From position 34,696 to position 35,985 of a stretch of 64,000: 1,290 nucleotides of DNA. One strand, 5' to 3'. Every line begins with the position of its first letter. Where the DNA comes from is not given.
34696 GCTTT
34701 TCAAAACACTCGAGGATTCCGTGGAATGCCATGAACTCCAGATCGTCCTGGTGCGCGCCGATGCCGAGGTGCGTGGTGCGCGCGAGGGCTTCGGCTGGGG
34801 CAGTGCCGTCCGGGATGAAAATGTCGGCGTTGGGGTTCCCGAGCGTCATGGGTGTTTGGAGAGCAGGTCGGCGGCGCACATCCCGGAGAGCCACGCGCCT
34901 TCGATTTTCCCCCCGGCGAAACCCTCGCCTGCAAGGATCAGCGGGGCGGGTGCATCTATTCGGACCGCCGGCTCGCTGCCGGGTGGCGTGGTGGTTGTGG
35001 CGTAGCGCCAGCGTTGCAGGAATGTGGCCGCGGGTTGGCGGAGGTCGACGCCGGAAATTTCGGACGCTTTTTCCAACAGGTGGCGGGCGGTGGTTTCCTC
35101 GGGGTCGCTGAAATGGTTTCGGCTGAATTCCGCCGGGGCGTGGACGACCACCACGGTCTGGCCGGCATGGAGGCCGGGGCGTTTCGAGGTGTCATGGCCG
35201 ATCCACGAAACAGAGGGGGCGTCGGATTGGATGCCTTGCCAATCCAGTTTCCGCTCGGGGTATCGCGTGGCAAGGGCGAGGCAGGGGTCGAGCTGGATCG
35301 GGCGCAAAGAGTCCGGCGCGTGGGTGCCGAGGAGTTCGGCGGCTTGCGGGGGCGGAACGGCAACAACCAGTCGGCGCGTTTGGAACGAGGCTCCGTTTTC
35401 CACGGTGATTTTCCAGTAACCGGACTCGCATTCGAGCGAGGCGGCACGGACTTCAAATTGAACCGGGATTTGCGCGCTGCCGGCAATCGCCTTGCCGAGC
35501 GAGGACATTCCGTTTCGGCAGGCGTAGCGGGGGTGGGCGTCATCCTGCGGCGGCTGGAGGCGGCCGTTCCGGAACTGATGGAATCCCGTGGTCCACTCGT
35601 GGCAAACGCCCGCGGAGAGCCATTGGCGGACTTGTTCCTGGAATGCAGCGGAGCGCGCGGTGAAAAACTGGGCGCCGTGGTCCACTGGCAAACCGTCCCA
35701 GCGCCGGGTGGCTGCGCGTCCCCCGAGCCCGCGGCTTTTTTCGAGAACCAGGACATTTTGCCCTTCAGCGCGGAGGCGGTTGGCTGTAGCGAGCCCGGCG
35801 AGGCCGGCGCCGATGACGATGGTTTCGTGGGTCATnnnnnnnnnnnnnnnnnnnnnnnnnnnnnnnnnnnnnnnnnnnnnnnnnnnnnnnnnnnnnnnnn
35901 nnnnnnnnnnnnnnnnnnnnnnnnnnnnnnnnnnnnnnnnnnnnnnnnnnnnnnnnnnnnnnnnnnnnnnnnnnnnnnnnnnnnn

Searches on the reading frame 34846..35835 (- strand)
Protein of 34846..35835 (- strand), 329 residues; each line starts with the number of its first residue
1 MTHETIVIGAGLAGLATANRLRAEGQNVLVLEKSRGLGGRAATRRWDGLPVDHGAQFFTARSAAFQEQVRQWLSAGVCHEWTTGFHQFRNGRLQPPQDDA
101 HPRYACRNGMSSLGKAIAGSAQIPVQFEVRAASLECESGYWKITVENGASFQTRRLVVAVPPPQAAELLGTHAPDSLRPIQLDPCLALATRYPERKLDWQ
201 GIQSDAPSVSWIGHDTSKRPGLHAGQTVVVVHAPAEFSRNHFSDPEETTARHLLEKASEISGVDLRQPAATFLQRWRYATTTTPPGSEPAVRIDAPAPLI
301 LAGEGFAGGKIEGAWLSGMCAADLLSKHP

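Call 3: search_protein_families(library=pfam, proteins=[window:34846-35835:-], max_evalue=0.01)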
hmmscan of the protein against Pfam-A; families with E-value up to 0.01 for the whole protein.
window:34846-35835:- (329 aa): 11 families
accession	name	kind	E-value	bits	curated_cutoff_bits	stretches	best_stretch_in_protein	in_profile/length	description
PF01593.30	Amino_oxidase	-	9.1e-26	91.6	19.8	2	104-324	197-441/443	Flavin containing amine oxidoreductase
PF13450.12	NAD_binding_8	-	6.1e-17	62.1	21.9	1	7-61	1-55/68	NAD(P)-binding Rossmann-like domain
PF01266.30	DAO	-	2.7e-07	30.9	27.9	1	5-44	2-40/353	FAD dependent oxidoreductase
PF00890.30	FAD_binding_2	-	2.9e-07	30.5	20.4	1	5-42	2-39/414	FAD binding domain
PF03486.20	HI0933_like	-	4.7e-05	23.4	50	1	4-39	2-37/244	HI0933-like protein Rossmann domain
PF12831.13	FAD_oxidored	-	5.2e-05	23.2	27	1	6-146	3-127/416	FAD dependent oxidoreductase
PF07992.20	Pyr_redox_2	-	0.00035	20.5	26.1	1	5-35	3-33/291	Pyridine nucleotide-disulphide oxidoreductase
PF01494.25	FAD_binding_3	-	0.00059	19.6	22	1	4-35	3-34/349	FAD binding domain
PF13738.12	Pyr_redox_3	-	0.0006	19.6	30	1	6-34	1-30/305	Pyridine nucleotide-disulphide oxidoreductase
PF13454.12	NAD_binding_9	-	0.00083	19.8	21.8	1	7-160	2-152/155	FAD-NAD(P)-binding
PF05834.18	Lycopene_cycl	-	0.0033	17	23.4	1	6-37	3-36/380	Lycopene cyclase protein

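Call 4: search_protein_families(library=ncbifam, proteins=[window:34846-35835:-], max_evalue=0.01)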
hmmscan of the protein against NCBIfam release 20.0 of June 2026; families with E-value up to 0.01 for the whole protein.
window:34846-35835:- (329 aa): 67 families (the best 25 are shown)
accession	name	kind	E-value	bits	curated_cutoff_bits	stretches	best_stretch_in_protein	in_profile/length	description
TIGR03467.1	HpnE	equivalog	5.1e-17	62.3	283.05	2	6-54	2-52/430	hydroxysqualene dehydroxylase HpnE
NF008841.0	PRK11883.1-1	equivalog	4.2e-14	52.3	517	2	3-63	4-67/453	protoporphyrinogen oxidase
TIGR00562.1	proto_IX_ox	equivalog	6.3e-13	48.1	97.85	2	3-65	3-67/470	protoporphyrinogen oxidase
TIGR02734.1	crtI_fam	subfamily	8.1e-13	47.9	238.1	1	5-60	1-56/504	phytoene desaturase family protein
NF045637.1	carotdesatCrtDProt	equivalog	5.8e-11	41.6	580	1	6-62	2-58/485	1-hydroxycarotenoid 3,4-desaturase CrtD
NF005560.0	PRK07233.1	equivalog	1.3e-09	37.4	252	1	6-52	4-50/435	hypothetical protein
TIGR03197.1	MnmC_Cterm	equivalog_domain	1.7e-08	34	174.2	1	5-42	2-39/400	FAD-dependent 5-carboxymethylaminomethyl-2-thiouridine(34) oxidoreductase MnmC1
NF008845.0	PRK11883.1-5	equivalog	2.4e-08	32.7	560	1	3-70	5-78/468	protoporphyrinogen oxidase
NF058655.1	CrtID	equivalog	2.5e-08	33.2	640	1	6-58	2-54/478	bifunctional phytoene desaturase/3,4-desaturase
NF042421.1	hydcarot_desat_CrtD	equivalog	8.8e-08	31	500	1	4-60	3-59/487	1-hydroxycarotenoid 3,4-desaturase CrtD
NF005548.0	PRK07208.1-4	equivalog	9.9e-08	31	389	1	3-64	4-65/488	hypothetical protein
NF005547.0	PRK07208.1-3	equivalog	1e-07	31.1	380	1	3-68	5-70/465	hypothetical protein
NF002480.1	PRK01747.1-1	equivalog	1.6e-07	30.1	540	1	3-42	249-288/645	bifunctional tRNA (5-methylaminomethyl-2-thiouridine)(34)-methyltransferase MnmC2/FAD-dependent 5-carboxymethylaminomethyl-2-thiouridine(34)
TIGR02733.1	desat_CrtD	equivalog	9.9e-07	27.8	549.7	1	4-55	3-54/492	C-3',4' desaturase CrtD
TIGR01813.1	flavo_cyto_c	subfamily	1.1e-06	27.6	285.45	1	5-42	2-40/444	flavocytochrome c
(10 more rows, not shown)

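Call 25: search_solved_structures(query=window:34846-35835:-, max_evalue=0.001)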
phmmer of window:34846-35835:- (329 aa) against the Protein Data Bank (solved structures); distinct sequences matched with E-value up to 0.001: 57.
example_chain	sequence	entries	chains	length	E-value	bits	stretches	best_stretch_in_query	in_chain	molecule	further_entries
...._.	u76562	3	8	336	3.3e-42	148.2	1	3-328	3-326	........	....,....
3kkj_A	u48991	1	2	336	6.1e-42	147.3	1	3-328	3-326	Amine oxidase, flavin-containing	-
3qj4_A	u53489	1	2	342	1.1e-10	44.6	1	4-326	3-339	Renalase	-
8een_B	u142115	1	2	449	1.6e-07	34.2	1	4-58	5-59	Amine oxidase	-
8eej_B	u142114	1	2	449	1.6e-07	34.2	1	4-58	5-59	Amine oxidase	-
8eef_A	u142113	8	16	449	1.7e-07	34.1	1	4-58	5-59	Amine oxidase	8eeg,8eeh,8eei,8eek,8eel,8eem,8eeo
6cr0_A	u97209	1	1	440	3.8e-06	29.7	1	3-55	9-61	(S)-6-hydroxynicotine oxidase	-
2ivd_A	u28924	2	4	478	4.1e-06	29.6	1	6-64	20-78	PROTOPORPHYRINOGEN OXIDASE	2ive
3lov_A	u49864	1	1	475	1.1e-05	28.1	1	5-65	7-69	Protoporphyrinogen oxidase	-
4rep_A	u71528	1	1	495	2.1e-05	27.2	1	5-60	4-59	Gamma-carotene desaturase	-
3k7t_A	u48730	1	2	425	3.2e-05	26.6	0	3-60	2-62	6-hydroxy-L-nicotine oxidase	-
3k7m_X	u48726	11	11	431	3.2e-05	26.6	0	3-60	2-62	6-hydroxy-L-nicotine oxidase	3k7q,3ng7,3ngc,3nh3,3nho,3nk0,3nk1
8zf8_A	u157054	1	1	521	4.3e-05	26.2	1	2-59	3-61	FAD-binding protein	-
8zb2_A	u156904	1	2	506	4.4e-05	26.2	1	2-59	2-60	FAD-binding protein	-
8p84_A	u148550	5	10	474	4.6e-05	26.1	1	4-58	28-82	Monoamine oxidase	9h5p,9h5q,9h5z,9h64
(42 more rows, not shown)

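Call 58: search_solved_structures(query=window:34846-35835:-, max_evalue=1e-20, show_alignments=1)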
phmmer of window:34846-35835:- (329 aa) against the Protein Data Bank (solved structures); distinct sequences matched with E-value up to 1e-20: 2.
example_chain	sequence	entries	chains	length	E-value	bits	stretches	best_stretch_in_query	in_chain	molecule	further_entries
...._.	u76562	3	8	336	3.3e-42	148.2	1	3-328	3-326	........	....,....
3kkj_A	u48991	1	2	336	6.1e-42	147.3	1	3-328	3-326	Amine oxidase, flavin-containing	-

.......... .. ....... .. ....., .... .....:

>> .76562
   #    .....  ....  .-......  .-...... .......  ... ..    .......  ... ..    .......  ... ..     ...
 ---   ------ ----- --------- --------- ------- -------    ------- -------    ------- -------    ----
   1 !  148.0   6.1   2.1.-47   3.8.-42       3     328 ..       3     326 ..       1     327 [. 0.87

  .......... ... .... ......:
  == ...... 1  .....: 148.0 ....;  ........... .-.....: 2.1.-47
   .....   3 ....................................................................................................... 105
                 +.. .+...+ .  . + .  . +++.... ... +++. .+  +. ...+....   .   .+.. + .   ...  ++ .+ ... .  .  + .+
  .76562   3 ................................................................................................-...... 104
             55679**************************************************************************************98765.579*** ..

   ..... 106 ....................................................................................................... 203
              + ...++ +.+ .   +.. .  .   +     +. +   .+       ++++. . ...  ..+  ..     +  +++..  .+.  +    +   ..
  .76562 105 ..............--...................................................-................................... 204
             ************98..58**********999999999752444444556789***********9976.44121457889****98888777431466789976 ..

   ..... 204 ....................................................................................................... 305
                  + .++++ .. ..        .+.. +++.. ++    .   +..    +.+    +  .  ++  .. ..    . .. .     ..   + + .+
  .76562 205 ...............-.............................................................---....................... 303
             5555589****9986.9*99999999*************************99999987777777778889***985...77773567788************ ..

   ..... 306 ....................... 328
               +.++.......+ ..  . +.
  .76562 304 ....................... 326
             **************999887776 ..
